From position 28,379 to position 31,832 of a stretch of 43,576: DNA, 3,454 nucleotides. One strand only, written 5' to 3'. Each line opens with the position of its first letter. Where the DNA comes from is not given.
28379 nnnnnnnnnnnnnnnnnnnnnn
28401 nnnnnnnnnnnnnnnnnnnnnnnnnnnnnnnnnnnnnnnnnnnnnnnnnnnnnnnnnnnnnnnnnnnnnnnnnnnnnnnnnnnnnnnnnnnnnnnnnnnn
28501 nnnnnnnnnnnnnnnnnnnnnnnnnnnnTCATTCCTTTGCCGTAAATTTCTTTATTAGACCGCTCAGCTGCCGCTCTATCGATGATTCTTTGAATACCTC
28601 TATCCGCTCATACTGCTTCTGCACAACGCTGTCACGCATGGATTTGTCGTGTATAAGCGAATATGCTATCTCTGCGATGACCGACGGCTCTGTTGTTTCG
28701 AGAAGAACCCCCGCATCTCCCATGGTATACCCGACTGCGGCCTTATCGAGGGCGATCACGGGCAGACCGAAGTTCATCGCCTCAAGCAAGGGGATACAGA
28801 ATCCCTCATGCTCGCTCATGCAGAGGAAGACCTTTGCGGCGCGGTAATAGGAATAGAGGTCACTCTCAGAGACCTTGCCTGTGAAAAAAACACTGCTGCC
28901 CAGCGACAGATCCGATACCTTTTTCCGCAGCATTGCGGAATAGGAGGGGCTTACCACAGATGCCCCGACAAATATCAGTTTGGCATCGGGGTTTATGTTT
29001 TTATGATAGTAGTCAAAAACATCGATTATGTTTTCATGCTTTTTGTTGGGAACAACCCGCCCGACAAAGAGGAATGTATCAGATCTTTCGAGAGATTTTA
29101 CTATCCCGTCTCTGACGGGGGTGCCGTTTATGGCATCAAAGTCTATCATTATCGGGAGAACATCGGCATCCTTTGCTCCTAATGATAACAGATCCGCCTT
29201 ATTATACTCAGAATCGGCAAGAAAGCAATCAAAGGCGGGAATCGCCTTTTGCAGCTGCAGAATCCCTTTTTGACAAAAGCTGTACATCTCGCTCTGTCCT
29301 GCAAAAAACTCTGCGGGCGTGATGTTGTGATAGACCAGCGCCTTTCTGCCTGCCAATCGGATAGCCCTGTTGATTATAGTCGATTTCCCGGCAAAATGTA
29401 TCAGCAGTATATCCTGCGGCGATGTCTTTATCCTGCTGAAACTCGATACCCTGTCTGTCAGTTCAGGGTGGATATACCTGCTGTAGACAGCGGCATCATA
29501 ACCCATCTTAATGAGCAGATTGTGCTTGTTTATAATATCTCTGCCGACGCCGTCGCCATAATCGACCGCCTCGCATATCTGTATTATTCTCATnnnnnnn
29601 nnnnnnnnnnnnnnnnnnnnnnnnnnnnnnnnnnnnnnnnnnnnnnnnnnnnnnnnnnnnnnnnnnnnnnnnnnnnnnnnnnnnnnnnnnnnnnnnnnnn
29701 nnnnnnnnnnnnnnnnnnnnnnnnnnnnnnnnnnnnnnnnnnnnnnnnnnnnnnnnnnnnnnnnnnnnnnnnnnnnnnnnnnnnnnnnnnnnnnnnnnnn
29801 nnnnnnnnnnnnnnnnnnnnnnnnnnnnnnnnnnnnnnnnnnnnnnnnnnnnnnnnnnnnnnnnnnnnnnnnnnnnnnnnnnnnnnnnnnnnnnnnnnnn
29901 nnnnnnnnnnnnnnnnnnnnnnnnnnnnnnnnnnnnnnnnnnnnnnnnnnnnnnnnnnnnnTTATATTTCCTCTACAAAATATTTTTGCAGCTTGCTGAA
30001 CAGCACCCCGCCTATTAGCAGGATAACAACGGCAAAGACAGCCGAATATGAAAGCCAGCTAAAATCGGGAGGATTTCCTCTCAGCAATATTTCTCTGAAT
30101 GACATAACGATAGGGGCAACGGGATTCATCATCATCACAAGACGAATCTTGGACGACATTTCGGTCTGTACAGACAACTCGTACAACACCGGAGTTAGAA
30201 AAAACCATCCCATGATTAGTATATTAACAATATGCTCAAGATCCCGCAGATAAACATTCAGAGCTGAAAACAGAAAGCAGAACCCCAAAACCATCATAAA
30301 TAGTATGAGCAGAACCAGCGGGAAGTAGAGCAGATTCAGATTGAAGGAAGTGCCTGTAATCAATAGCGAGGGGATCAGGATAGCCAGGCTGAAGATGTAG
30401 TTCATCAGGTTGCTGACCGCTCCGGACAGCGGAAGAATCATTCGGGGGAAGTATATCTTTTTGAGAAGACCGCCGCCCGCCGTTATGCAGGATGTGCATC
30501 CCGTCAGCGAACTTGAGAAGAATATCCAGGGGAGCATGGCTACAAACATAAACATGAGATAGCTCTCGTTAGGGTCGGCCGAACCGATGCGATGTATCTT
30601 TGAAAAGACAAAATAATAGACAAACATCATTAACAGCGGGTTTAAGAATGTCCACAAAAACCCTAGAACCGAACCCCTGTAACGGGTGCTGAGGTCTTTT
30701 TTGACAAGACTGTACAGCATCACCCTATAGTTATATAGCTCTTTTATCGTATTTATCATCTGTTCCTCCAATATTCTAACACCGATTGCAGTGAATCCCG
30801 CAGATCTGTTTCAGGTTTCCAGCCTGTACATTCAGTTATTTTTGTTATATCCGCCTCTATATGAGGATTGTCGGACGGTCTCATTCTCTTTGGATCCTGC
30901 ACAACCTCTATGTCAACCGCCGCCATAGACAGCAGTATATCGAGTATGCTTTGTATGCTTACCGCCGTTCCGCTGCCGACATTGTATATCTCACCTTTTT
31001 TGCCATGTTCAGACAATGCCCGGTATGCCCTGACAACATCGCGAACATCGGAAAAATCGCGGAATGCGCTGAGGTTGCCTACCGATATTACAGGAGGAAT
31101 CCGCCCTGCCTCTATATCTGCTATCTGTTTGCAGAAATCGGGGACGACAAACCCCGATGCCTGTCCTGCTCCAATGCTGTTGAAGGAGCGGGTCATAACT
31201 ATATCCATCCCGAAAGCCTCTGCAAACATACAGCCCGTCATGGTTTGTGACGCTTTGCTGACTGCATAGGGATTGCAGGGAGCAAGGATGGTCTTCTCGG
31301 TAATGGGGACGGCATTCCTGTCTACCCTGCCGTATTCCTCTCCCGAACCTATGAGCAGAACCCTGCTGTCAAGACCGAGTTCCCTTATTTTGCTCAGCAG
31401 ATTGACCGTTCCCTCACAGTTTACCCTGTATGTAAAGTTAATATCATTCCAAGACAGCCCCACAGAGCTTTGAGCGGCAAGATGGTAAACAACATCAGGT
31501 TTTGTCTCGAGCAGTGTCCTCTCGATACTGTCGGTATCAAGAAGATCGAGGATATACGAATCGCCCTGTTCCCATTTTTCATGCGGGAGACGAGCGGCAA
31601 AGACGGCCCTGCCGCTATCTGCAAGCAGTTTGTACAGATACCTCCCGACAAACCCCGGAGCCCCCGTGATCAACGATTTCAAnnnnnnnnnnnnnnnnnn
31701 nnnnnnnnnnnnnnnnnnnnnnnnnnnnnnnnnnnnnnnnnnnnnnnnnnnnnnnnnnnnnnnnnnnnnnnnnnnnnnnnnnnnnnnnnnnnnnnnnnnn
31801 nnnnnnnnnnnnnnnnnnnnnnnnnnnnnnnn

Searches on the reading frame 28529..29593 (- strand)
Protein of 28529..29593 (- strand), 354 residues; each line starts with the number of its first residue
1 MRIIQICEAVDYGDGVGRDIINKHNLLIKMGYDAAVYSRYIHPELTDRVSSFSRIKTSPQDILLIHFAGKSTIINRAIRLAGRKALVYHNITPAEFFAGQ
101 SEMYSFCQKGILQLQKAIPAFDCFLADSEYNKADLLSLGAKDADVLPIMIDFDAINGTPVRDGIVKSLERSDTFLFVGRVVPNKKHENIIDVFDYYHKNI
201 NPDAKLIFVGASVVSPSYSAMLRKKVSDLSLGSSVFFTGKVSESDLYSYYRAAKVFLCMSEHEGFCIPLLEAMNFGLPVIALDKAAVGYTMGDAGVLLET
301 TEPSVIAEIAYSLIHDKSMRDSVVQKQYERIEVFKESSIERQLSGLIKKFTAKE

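Call 23: search_protein_families(library=pfam, proteins=[window:28529-29593:-], max_evalue=0.001)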
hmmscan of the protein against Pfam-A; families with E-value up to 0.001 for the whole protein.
window:28529-29593:- (354 aa): 3 families
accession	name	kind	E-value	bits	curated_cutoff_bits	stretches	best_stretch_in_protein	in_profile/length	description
PF00534.26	Glycos_transf_1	-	2.1e-30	105.9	26.4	1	169-329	13-171/172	Glycosyl transferases group 1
PF13692.12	Glyco_trans_1_4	-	2.8e-23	83.2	27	1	173-316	3-142/142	Glycosyl transferases group 1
PF20706.3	GT4-conflict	-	0.00012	21.6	26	1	168-305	194-333/385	Family 4 Glycosyltransferase in conflict systems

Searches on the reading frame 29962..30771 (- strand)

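Call 23: search_protein_families(library=pfam, proteins=[window:29962-30771:-], max_evalue=0.001)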
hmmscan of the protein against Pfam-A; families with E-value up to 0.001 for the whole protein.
window:29962-30771:- (269 aa): 1 family
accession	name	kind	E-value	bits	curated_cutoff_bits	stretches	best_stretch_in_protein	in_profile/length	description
PF01061.29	ABC2_membrane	-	4.5e-15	56.2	26.9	1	20-229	4-210/211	ABC-2 type transporter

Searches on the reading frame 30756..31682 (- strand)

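Call 23: search_protein_families(library=pfam, proteins=[window:30756-31682:-], max_evalue=0.001)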
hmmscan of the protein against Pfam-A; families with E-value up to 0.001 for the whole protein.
window:30756-31682:- (308 aa): 5 families
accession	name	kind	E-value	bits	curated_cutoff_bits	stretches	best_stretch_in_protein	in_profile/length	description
PF16363.11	GDP_Man_Dehyd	-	3.9e-58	197.9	27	1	4-299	1-330/332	GDP-mannose 4,6 dehydratase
PF01370.27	Epimerase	-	3.7e-47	161.2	20.9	1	4-236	2-240/240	NAD dependent epimerase/dehydratase family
PF04321.23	RmlD_sub_bind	-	6.8e-10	38.9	27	1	1-104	1-94/287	RmlD substrate binding domain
PF02719.21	Polysacc_synt_2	-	2.8e-08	33.7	20.2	1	42-257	58-250/293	Polysaccharide biosynthesis protein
PF01073.25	3Beta_HSD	-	1.4e-05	24.7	22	1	4-104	1-108/280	3-beta hydroxysteroid dehydrogenase/isomerase family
